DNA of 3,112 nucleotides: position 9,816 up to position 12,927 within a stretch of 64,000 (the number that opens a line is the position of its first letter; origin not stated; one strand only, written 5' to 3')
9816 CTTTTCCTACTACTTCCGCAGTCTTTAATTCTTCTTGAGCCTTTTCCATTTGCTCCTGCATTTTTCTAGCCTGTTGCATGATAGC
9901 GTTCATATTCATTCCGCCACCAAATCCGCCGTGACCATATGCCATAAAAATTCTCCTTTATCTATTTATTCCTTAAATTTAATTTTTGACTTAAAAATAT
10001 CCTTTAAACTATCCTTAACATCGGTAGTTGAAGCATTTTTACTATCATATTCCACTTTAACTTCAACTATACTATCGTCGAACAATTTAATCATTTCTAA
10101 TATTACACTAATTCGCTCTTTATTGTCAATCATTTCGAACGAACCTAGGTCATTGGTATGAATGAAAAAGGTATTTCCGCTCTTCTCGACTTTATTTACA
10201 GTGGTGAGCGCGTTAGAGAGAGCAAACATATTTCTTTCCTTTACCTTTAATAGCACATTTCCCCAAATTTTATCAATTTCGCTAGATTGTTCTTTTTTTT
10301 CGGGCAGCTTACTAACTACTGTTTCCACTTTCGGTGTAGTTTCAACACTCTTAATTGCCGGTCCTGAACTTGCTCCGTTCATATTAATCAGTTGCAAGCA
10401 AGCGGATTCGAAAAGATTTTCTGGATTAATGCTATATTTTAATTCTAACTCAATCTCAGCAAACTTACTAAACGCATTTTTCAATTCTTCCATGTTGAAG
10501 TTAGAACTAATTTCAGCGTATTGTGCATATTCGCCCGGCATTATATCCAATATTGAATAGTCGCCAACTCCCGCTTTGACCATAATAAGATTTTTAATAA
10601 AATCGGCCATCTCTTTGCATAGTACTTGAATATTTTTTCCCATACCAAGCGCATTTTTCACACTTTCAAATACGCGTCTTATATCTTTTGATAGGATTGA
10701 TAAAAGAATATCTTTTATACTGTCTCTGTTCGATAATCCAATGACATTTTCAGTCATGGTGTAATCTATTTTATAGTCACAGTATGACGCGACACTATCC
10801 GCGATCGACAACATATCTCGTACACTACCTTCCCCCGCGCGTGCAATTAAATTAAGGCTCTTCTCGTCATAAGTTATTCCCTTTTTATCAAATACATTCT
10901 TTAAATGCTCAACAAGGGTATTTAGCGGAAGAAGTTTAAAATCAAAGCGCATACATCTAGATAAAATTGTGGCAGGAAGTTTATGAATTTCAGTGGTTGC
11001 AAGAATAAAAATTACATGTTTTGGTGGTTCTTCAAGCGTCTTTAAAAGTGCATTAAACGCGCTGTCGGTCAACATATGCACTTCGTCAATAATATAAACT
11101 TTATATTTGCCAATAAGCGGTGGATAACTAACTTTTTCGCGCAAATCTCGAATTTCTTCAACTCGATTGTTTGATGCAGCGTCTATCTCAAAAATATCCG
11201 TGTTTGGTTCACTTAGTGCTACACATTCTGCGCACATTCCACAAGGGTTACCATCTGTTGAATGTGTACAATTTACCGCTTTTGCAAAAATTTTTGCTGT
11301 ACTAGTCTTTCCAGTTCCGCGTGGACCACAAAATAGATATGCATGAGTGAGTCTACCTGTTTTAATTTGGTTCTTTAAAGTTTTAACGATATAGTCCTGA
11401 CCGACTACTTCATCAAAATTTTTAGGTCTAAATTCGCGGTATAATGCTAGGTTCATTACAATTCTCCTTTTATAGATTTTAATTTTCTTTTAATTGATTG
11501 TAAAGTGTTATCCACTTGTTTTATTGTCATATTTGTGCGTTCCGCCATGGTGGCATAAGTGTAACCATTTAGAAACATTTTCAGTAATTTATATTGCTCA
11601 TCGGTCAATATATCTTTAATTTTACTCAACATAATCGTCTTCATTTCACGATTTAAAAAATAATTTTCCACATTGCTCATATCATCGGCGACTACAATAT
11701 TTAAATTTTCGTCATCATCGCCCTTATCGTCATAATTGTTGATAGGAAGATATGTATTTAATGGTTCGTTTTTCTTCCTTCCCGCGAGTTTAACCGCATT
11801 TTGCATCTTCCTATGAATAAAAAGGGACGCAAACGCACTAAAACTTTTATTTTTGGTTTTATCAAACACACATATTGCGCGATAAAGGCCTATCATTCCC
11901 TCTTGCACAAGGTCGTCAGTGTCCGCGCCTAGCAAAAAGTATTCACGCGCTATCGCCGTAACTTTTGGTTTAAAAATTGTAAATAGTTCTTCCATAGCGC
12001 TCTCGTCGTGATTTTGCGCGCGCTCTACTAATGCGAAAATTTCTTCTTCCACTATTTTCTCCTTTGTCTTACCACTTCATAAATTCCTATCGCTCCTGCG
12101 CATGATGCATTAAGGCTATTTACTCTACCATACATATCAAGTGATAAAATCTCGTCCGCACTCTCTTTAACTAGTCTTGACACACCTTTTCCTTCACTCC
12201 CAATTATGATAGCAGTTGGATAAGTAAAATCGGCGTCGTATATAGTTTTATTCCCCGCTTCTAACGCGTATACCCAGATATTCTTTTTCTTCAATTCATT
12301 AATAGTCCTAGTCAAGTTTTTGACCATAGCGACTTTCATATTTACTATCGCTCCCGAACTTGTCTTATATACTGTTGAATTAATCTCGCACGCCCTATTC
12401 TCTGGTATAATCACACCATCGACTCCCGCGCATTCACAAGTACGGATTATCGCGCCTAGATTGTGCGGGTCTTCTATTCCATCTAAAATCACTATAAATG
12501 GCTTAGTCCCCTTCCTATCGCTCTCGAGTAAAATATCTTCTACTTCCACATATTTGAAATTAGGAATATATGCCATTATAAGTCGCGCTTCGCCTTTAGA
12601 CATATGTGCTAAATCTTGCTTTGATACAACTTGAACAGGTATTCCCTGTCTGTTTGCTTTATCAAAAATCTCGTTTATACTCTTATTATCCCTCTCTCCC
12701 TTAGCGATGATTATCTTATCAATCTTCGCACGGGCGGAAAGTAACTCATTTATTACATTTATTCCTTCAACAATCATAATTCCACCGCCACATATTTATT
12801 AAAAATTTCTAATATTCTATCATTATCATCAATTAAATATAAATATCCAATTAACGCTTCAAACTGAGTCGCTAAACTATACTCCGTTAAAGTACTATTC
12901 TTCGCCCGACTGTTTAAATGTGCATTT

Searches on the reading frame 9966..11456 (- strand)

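Call 85: search_protein_families(library=pfam, proteins=[window:9966-11456:-], max_evalue=0.00001)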
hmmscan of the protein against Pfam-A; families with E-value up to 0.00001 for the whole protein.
window:9966-11456:- (496 aa): 6 families
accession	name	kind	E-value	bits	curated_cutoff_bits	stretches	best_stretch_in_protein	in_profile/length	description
PF13177.12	DNA_pol3_delta2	-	3.1e-46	157.7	27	1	20-174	2-158/161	DNA polymerase III, delta subunit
PF00004.35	AAA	-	2.1e-14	54.5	21.2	1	41-174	2-126/131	ATPase family associated with various cellular activities (AAA)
PF22608.2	DNAX_ATPase_lid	-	1.8e-11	44.1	27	1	182-221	3-42/49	DNA polymerase III clamp loader subunit, ATPase lid domain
PF12169.13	DNA_pol3_gamma3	-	2.4e-11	44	24.4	1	235-358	6-129/143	DNA polymerase III subunits gamma and tau domain III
PF05496.18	RuvB_N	-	6e-07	29.8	27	0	10-71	2-67/159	Holliday junction DNA helicase RuvB P-loop domain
PF13401.12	AAA_22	-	4.2e-06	27.6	27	0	41-155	9-123/130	AAA domain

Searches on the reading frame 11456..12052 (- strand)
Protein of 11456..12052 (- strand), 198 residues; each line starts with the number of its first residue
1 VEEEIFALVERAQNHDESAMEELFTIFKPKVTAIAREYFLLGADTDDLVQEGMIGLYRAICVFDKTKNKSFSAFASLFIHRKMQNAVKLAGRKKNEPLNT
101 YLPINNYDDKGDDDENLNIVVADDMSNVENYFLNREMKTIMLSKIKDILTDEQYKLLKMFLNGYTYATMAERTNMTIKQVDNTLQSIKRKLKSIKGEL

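Call 85: search_protein_families(library=pfam, proteins=[window:11456-12052:-], max_evalue=0.00001)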
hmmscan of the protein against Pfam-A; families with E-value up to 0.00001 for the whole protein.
window:11456-12052:- (198 aa): 1 family
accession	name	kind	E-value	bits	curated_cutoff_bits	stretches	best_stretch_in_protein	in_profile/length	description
PF04542.20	Sigma70_r2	-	9.9e-14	51.3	24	1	23-89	1-67/71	Sigma-70 region 2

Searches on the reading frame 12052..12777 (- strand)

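Call 85: search_protein_families(library=pfam, proteins=[window:12052-12777:-], max_evalue=0.00001)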
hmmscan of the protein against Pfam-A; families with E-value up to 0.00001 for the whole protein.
window:12052-12777:- (241 aa): 2 families
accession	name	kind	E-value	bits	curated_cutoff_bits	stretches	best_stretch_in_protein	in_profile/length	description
PF00588.24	SpoU_methylase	-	7.9e-42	143.2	29.7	1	94-233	2-142/142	SpoU rRNA Methylase family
PF08032.17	SpoU_sub_bind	-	5.2e-13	49.6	22.8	1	2-62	1-60/76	RNA 2'-O ribose methyltransferase substrate binding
